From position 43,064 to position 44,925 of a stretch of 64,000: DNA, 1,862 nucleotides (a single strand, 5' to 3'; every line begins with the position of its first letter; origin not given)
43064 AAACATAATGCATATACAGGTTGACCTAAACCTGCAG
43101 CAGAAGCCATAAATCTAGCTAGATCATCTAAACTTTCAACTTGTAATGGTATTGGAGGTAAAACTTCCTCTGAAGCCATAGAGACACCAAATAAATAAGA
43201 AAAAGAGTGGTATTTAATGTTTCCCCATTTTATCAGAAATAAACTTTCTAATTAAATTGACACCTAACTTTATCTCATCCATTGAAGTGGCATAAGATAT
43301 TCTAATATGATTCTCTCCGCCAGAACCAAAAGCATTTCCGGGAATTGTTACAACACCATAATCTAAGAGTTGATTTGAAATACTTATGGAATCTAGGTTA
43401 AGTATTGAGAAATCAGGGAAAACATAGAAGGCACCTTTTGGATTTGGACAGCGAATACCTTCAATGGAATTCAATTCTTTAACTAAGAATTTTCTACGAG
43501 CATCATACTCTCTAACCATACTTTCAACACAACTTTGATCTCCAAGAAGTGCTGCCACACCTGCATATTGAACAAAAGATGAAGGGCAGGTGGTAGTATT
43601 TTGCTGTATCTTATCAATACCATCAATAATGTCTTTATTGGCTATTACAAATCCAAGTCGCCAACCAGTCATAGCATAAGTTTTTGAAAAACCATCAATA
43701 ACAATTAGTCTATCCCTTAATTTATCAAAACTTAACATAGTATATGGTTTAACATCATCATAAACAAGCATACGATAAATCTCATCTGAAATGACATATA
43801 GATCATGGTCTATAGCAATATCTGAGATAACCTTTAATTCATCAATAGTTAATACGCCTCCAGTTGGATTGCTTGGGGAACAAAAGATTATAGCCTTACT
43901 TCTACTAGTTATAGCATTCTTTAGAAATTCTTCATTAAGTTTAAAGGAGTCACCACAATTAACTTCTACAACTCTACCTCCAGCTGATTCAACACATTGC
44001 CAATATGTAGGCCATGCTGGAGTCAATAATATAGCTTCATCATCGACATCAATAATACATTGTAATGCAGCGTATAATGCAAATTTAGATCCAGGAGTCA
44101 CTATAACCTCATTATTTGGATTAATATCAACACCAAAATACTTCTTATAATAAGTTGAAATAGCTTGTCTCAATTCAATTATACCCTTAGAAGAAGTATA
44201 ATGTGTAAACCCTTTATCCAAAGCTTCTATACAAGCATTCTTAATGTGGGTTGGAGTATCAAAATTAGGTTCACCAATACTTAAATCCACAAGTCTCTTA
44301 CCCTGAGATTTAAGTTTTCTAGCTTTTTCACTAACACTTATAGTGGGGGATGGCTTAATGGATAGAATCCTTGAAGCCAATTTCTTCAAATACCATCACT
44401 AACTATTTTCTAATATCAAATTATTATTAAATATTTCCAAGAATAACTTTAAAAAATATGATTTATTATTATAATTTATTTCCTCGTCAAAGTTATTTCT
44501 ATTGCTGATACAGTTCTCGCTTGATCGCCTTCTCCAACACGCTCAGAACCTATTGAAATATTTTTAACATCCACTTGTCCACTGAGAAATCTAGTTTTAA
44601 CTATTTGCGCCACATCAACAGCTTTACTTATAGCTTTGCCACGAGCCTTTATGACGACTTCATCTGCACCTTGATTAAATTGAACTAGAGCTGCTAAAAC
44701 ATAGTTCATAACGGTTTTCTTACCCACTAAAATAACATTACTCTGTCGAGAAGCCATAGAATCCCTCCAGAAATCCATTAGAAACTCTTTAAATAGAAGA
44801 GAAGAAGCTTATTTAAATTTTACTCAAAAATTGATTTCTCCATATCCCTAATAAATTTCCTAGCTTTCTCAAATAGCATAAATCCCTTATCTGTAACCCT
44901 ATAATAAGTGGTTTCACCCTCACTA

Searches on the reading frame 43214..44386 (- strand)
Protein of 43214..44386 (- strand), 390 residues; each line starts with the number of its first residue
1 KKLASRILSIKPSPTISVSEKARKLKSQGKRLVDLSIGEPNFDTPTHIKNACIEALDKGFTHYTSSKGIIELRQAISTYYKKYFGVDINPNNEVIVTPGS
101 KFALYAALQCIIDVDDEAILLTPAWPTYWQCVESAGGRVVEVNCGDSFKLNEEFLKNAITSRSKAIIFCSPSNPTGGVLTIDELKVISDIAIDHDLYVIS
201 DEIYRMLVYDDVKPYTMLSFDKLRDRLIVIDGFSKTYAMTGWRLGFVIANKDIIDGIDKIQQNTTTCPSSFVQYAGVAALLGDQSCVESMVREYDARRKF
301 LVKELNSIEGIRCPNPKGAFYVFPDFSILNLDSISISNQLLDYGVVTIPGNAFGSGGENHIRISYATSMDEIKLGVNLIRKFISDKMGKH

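Call 16: search_protein_families(library=pfam, proteins=[window:43214-44386:-], max_evalue=0.001)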
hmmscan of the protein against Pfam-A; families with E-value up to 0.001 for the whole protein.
window:43214-44386:- (390 aa): 2 families
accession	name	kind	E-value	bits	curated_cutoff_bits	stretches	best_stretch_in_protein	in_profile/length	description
PF00155.27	Aminotran_1_2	-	9.4e-70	236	19.7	1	32-373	3-355/361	Aminotransferase class I and II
PF01041.23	DegT_DnrJ_EryC1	-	3.6e-07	30.2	19.8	1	99-201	47-145/360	DegT/DnrJ/EryC1/StrS aminotransferase family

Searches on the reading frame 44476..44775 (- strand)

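Call 16: search_protein_families(library=pfam, proteins=[window:44476-44775:-], max_evalue=0.001)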
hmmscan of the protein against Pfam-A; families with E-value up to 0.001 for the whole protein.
window:44476-44775:- (99 aa): 2 families
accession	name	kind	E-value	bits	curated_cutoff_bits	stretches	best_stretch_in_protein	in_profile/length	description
PF01918.27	Alba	-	4.8e-24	84.4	25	1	13-77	1-66/66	Alba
PF12328.13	Rpp20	-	0.00016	22.1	24.6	1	32-71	41-79/118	Rpp20 subunit of nuclear RNase MRP and P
